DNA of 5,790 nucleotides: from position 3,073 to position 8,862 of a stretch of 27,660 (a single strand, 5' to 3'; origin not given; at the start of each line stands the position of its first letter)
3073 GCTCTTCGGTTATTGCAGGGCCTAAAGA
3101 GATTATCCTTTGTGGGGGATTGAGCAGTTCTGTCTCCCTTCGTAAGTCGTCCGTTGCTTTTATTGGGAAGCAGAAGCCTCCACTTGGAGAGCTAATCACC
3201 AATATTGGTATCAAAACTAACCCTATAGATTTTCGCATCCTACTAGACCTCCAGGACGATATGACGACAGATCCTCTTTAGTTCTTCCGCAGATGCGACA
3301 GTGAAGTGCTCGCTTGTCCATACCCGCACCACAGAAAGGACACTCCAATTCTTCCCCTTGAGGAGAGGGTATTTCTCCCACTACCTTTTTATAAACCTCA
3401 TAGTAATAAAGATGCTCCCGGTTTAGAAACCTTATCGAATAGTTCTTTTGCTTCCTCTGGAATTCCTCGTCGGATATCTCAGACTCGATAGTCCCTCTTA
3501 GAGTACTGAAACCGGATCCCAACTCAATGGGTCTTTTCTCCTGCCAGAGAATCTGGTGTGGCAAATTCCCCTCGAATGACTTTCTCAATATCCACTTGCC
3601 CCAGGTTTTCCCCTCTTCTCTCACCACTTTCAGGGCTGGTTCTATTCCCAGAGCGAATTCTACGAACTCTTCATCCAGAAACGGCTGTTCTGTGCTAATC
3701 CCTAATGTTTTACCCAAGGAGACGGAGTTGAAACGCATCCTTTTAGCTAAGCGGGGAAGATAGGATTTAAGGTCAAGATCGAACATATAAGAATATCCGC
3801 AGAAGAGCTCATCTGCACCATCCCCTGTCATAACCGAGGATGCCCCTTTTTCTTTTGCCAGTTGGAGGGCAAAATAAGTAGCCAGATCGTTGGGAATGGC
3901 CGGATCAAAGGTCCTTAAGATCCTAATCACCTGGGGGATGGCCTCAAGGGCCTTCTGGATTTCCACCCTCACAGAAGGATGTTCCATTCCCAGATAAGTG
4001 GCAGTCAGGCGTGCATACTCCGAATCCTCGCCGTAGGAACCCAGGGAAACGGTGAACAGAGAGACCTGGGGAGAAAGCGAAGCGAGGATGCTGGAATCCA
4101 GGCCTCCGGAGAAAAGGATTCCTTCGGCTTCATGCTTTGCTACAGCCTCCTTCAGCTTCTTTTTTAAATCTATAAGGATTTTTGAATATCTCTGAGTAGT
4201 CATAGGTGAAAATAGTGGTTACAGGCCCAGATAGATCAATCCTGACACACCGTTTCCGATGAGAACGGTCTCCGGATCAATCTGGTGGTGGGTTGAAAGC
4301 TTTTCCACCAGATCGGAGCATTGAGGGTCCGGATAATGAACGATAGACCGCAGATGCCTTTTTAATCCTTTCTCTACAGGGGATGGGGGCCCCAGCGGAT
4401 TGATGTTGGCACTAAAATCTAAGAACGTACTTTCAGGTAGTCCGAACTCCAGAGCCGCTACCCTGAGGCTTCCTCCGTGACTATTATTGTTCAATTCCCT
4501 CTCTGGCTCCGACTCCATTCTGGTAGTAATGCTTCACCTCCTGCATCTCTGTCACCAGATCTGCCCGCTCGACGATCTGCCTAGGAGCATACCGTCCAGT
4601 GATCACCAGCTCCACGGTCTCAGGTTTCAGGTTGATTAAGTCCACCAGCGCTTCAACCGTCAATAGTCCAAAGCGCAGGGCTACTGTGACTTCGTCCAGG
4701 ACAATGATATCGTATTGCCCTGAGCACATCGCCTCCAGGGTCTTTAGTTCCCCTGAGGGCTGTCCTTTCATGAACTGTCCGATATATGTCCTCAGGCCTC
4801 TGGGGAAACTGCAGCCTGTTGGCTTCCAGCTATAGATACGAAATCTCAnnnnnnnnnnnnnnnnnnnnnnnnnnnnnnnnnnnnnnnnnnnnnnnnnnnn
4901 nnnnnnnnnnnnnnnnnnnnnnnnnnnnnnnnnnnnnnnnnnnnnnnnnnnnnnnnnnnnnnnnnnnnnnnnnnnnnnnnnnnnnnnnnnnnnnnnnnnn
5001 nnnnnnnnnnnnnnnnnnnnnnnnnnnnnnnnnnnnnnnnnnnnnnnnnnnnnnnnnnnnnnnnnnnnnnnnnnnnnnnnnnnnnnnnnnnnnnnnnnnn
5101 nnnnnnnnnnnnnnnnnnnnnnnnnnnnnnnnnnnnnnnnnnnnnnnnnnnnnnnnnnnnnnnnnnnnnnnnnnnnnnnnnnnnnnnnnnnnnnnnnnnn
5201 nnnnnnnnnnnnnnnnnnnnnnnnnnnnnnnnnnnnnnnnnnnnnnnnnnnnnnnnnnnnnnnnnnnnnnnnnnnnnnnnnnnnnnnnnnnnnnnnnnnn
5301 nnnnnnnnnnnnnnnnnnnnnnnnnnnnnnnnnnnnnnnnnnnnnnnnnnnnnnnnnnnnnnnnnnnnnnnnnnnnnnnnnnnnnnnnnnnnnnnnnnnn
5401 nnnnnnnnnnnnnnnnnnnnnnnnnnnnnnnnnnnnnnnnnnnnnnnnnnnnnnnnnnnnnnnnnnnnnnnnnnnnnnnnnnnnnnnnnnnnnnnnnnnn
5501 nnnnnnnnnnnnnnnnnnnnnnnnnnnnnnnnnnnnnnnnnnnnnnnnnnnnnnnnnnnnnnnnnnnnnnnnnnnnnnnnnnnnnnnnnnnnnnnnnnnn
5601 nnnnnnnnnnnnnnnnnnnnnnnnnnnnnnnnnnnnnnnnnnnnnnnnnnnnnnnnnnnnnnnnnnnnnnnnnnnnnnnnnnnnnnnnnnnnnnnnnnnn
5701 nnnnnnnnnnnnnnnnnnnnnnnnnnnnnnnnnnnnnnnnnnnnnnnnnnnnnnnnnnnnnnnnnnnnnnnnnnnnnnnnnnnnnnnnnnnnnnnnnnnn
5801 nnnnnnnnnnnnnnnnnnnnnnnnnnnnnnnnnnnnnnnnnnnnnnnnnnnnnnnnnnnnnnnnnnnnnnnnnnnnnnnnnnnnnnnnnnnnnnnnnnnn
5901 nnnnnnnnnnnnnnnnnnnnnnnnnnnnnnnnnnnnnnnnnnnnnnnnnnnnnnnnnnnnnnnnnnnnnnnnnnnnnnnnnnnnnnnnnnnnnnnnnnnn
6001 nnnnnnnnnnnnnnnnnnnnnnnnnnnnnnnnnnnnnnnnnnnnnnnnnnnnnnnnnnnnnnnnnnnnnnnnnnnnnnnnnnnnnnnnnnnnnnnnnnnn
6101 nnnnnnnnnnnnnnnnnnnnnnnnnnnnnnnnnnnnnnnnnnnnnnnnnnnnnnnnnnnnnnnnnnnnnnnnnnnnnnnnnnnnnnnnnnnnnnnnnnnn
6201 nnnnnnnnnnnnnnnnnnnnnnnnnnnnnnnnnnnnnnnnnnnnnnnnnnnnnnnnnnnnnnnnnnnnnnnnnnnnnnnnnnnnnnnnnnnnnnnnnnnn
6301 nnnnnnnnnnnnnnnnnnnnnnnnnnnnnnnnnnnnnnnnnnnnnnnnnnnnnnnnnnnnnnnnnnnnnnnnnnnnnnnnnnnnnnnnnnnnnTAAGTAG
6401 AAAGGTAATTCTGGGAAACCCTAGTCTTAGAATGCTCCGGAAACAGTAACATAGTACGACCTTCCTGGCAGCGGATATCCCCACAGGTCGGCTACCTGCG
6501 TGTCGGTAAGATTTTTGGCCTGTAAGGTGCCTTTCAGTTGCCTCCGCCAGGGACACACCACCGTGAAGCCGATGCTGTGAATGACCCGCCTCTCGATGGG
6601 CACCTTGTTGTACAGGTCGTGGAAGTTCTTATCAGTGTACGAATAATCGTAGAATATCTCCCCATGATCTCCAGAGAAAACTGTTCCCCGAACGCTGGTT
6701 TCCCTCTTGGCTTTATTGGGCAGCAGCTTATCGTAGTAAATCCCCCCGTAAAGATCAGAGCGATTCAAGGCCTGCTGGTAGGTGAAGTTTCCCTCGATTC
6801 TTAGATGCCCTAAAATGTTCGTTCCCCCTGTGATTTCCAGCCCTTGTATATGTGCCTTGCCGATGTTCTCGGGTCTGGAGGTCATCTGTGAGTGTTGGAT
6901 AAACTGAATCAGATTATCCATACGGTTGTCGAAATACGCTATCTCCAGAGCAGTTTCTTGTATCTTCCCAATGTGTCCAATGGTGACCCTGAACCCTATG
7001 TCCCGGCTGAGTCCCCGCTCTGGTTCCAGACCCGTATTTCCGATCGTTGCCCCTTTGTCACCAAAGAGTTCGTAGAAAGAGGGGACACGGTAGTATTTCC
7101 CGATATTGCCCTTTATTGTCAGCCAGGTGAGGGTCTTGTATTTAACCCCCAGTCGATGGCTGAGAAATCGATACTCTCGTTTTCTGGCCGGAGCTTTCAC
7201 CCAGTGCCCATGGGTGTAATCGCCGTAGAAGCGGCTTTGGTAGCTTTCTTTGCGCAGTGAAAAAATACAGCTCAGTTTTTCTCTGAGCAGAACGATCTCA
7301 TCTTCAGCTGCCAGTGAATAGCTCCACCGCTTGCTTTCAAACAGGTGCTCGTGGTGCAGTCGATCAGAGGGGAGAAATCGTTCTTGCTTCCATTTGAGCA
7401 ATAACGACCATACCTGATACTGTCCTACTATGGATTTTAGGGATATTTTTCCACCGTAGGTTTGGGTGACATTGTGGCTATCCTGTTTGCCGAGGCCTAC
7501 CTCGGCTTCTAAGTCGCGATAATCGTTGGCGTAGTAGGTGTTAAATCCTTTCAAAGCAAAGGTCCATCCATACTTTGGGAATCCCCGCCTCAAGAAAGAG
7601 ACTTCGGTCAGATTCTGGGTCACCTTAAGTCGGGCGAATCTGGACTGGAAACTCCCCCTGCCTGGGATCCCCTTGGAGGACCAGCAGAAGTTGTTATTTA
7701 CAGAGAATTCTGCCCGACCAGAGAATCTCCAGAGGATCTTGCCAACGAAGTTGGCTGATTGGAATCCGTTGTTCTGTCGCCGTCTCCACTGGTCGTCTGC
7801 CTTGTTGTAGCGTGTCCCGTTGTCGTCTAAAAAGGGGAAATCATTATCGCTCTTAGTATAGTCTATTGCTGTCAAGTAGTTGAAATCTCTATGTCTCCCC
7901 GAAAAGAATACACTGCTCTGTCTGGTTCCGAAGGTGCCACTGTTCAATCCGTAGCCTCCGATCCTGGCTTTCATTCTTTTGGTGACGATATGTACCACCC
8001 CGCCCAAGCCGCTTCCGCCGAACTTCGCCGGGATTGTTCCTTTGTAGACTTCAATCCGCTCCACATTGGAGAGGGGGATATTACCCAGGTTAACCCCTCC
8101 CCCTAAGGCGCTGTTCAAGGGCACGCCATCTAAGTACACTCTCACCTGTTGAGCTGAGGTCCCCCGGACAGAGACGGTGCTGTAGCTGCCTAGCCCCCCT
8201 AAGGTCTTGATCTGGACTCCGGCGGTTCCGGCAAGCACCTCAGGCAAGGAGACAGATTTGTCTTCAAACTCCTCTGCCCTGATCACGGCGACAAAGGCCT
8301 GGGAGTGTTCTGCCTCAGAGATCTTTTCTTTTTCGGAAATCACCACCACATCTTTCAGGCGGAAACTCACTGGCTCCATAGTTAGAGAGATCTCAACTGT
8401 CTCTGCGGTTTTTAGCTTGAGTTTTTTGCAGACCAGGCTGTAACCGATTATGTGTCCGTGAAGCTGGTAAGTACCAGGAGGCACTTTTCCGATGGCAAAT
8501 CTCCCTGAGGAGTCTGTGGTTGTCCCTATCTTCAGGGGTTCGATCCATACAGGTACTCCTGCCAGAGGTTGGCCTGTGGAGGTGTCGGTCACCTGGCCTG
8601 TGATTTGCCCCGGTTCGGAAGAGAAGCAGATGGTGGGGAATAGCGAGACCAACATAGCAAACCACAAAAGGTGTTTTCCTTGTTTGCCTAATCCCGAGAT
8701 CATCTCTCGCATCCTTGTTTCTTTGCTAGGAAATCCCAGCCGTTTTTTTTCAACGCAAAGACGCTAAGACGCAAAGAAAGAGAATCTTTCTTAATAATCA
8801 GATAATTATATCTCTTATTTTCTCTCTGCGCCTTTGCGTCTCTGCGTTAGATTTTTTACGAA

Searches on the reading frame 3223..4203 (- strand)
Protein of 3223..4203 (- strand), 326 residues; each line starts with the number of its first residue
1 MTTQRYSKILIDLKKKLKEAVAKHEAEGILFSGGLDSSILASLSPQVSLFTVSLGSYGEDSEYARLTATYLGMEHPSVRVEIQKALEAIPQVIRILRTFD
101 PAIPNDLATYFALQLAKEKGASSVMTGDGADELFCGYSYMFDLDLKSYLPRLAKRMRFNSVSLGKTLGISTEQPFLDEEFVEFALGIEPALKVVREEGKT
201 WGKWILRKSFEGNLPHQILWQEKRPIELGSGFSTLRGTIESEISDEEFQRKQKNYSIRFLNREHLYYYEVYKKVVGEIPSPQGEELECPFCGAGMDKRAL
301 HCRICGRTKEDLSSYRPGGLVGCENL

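Call 76: search_protein_families(library=pfam, proteins=[window:3223-4203:-], max_evalue=0.00001)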
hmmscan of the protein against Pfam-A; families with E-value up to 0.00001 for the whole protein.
window:3223-4203:- (326 aa): 1 family
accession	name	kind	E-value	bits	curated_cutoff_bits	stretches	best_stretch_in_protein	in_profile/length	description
PF00733.27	Asn_synthase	-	5.3e-42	145.2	21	2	13-149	2-148/354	Asparagine synthase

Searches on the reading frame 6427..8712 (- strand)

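Call 76: search_protein_families(library=pfam, proteins=[window:6427-8712:-], max_evalue=0.00001)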
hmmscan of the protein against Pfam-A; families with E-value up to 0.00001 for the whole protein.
window:6427-8712:- (761 aa): 4 families
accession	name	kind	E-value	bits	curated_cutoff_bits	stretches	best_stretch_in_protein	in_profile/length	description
PF00593.30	TonB_dep_Rec_b-barrel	-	1.9e-29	104.3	27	1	277-700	13-403/436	TonB dependent receptor-like, beta-barrel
PF07715.20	Plug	-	6.7e-22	78.5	23.9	1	138-239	6-107/107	TonB-dependent Receptor Plug Domain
PF13715.12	CarbopepD_reg_2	-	2.2e-18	66.5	32.2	1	37-124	1-88/88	CarboxypepD_reg-like domain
PF13620.12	CarboxypepD_reg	-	7.4e-14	52.3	32.3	1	36-112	1-81/82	Carboxypeptidase regulatory-like domain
